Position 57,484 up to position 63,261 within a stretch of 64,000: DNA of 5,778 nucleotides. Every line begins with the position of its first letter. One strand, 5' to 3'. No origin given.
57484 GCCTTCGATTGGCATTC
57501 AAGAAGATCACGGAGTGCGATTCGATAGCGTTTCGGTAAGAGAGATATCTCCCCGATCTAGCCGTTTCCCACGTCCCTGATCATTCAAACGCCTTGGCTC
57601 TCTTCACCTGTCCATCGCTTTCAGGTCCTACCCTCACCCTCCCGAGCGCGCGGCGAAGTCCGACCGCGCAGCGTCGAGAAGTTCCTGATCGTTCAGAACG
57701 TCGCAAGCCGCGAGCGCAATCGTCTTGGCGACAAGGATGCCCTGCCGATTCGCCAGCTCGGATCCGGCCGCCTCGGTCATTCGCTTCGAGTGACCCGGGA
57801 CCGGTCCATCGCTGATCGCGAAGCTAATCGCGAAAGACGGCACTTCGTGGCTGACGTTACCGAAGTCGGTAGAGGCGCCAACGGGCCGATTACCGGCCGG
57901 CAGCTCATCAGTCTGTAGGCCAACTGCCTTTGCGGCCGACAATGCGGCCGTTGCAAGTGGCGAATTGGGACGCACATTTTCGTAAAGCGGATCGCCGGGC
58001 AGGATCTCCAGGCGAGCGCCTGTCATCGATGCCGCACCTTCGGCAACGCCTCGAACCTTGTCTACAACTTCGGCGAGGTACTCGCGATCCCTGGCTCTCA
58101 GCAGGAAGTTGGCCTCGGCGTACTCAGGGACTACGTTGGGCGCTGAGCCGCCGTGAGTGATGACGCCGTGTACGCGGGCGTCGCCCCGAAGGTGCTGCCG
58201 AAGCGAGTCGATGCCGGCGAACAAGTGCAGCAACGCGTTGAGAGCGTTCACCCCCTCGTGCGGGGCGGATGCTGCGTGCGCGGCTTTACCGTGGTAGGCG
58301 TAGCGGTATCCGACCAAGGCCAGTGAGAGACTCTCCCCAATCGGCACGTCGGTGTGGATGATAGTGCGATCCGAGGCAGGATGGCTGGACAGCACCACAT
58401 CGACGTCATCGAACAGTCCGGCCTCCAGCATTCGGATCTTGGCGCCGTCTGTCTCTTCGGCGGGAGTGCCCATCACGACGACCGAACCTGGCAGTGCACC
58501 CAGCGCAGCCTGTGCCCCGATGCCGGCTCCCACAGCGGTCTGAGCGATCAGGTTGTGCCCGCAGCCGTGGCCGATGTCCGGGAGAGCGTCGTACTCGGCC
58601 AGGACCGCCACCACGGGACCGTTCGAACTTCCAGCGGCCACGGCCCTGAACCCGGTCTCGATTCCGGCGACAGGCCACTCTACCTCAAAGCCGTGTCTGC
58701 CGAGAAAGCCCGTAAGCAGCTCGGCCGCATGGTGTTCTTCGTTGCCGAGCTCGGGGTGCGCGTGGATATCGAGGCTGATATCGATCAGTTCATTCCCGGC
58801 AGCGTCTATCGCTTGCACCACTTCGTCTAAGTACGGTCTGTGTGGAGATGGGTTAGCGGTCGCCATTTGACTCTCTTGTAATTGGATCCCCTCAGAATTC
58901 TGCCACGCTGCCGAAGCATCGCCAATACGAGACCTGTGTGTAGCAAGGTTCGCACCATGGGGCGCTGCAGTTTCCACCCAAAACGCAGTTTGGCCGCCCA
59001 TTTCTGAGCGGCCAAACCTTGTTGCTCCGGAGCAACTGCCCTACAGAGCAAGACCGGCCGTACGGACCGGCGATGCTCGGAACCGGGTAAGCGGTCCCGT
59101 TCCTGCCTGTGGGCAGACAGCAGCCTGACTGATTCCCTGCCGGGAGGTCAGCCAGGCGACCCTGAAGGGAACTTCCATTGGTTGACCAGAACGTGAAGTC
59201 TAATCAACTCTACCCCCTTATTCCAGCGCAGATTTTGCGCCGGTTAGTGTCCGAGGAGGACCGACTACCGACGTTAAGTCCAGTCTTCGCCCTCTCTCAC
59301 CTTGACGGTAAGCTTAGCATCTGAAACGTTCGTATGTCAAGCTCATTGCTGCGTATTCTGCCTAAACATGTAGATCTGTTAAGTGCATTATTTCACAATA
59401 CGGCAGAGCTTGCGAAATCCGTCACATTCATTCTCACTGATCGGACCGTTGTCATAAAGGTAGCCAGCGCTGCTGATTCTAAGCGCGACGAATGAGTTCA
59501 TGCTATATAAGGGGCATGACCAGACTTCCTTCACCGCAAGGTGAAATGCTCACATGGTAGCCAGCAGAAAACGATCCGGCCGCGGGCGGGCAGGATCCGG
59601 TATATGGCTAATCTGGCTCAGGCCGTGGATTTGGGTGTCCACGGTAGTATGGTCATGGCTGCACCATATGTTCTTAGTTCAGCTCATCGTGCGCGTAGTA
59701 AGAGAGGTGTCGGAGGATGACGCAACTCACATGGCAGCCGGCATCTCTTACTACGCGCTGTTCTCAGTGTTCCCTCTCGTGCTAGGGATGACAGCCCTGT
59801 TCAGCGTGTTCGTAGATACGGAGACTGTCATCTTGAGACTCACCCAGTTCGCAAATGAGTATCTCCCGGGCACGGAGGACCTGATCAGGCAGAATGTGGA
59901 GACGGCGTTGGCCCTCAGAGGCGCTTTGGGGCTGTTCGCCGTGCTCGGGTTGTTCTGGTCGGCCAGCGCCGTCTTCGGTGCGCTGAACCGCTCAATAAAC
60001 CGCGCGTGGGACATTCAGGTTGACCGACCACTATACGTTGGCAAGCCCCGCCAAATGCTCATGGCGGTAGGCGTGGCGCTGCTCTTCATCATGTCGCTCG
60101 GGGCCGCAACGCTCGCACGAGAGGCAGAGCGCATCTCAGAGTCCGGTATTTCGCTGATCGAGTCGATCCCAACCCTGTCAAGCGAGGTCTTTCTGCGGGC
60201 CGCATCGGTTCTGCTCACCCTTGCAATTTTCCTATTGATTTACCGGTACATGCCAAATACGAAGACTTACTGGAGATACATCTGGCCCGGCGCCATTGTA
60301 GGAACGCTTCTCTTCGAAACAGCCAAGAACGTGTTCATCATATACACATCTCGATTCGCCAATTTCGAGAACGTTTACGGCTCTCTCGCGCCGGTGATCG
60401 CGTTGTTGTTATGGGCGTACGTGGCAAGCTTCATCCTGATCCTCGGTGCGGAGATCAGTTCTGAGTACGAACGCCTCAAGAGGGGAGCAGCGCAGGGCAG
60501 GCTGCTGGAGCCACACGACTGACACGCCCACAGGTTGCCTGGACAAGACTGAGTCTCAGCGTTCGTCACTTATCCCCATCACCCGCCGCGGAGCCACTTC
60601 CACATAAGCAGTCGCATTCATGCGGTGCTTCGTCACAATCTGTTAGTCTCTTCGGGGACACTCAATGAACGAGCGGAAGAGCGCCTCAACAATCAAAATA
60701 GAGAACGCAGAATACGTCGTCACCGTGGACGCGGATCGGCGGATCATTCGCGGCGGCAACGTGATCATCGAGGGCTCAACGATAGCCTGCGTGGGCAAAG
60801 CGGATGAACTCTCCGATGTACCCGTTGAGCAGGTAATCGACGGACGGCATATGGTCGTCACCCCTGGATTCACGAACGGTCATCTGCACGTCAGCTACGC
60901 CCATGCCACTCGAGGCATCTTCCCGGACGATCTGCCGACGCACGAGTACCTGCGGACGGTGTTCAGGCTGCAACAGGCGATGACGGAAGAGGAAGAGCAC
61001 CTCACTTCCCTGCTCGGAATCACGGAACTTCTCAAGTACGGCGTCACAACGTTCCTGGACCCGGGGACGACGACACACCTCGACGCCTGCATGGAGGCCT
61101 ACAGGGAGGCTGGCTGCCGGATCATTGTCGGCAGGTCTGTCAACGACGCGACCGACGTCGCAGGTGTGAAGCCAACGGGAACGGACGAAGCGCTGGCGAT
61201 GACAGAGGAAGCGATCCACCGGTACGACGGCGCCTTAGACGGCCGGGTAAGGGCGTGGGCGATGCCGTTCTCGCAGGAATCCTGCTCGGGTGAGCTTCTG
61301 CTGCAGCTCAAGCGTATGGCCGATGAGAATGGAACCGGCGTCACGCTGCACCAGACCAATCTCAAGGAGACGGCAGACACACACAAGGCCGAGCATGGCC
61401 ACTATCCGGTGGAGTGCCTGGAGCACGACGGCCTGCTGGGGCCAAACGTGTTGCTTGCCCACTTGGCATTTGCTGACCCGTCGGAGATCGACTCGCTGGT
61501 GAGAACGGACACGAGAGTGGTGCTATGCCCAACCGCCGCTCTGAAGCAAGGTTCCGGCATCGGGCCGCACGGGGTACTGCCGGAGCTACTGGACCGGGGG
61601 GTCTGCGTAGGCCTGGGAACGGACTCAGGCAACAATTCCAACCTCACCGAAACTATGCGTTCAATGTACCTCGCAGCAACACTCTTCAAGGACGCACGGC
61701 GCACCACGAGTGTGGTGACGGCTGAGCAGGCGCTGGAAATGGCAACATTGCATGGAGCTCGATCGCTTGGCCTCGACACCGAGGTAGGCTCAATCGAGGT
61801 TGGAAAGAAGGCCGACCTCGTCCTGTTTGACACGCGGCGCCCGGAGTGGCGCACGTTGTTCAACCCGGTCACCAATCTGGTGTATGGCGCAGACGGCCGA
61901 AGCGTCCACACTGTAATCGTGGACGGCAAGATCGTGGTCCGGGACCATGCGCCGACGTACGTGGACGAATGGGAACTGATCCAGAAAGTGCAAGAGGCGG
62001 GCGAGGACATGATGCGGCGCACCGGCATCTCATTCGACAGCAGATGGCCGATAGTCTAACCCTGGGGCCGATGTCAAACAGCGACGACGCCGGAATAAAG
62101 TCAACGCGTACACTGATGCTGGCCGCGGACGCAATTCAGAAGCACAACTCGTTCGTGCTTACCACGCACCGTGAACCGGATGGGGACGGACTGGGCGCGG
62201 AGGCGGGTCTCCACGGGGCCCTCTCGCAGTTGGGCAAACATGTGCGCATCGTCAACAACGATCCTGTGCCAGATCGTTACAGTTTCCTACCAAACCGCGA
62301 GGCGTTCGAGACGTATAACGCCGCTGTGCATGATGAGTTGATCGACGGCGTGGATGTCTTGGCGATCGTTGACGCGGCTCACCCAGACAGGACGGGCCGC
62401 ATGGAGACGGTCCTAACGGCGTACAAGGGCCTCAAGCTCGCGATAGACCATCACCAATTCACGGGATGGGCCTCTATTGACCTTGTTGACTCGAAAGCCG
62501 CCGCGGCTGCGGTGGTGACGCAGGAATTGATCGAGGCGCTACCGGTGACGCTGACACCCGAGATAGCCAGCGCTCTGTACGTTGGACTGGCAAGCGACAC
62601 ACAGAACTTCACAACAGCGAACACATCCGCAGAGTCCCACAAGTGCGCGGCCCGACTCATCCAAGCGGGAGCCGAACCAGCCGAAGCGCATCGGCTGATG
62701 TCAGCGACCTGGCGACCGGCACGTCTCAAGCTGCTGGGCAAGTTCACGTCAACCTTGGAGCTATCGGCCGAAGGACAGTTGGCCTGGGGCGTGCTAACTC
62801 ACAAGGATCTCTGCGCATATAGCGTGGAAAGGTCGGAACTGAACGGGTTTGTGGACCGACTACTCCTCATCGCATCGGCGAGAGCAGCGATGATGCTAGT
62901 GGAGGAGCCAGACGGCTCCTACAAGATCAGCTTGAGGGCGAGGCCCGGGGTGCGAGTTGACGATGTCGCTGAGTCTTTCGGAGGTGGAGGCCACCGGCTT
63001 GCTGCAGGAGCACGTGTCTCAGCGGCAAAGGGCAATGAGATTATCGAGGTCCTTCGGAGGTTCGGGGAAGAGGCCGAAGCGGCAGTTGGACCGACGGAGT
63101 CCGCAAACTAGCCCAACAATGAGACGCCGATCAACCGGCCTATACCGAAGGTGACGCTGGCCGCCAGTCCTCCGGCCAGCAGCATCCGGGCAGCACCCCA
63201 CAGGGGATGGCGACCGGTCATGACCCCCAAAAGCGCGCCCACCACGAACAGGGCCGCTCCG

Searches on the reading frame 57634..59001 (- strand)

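Call 26: search_protein_families(library=pfam, proteins=[window:57634-59001:-], max_evalue=0.0001)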
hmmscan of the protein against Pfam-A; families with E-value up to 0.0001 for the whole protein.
window:57634-59001:- (455 aa): 2 families
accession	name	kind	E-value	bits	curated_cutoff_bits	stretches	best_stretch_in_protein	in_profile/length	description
PF07687.19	M20_dimer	-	3.7e-12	46.6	21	1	231-321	8-100/107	Peptidase dimerisation domain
PF01546.33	Peptidase_M20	-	1.8e-09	38.3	24.6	1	138-412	7-192/206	Peptidase family M20/M25/M40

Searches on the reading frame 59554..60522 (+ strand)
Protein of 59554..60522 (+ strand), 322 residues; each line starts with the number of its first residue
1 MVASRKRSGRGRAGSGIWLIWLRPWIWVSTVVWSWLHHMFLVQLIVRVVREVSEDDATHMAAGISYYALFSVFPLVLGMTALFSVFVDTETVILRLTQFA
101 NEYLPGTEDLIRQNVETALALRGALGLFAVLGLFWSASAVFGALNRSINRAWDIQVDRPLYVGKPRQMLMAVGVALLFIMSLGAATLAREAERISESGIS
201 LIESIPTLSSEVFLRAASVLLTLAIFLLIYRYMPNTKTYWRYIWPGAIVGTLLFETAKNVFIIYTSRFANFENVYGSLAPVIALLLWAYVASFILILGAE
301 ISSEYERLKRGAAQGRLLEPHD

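Call 26: search_protein_families(library=pfam, proteins=[window:59554-60522:+], max_evalue=0.0001)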
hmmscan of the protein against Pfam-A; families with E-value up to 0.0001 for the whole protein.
window:59554-60522:+ (322 aa): 1 family
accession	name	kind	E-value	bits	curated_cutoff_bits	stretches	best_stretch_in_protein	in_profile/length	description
PF03631.20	Virul_fac_BrkB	-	3.3e-56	191.2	33.7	1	54-307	2-257/259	Virulence factor BrkB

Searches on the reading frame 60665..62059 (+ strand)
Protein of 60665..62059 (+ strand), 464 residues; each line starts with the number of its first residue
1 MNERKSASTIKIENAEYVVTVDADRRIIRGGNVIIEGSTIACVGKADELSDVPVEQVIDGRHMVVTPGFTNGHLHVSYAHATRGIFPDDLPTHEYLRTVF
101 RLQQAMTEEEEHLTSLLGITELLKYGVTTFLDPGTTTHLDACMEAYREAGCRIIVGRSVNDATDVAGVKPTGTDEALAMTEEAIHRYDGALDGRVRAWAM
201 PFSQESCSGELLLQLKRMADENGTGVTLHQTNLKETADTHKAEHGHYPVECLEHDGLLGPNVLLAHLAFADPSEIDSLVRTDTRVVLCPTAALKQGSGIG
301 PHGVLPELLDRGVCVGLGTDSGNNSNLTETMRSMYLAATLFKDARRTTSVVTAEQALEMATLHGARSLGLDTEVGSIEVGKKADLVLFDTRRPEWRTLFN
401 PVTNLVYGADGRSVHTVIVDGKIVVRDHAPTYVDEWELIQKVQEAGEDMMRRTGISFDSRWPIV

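Call 26: search_protein_families(library=pfam, proteins=[window:60665-62059:+], max_evalue=0.0001)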
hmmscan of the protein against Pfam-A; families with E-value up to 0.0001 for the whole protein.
window:60665-62059:+ (464 aa): 2 families
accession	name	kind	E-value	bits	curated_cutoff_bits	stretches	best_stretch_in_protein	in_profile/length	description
PF01979.26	Amidohydro_1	-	9.6e-58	196.5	25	1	64-424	1-345/345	Amidohydrolase family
PF07969.17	Amidohydro_3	-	7.4e-17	62.4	29.7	1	99-425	146-472/472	Amidohydrolase family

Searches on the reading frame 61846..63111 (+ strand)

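Call 26: search_protein_families(library=pfam, proteins=[window:61846-63111:+], max_evalue=0.0001)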
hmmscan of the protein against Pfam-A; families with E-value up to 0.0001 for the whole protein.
window:61846-63111:+ (421 aa): 2 families
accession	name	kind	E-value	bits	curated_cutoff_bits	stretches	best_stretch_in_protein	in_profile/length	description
PF02272.25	DHHA1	-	1.5e-11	45.1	25.9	1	326-406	12-99/102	DHHA1 domain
PF01368.27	DHH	-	3.3e-11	44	28.1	1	104-247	3-124/125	DHH family, N-terminal domain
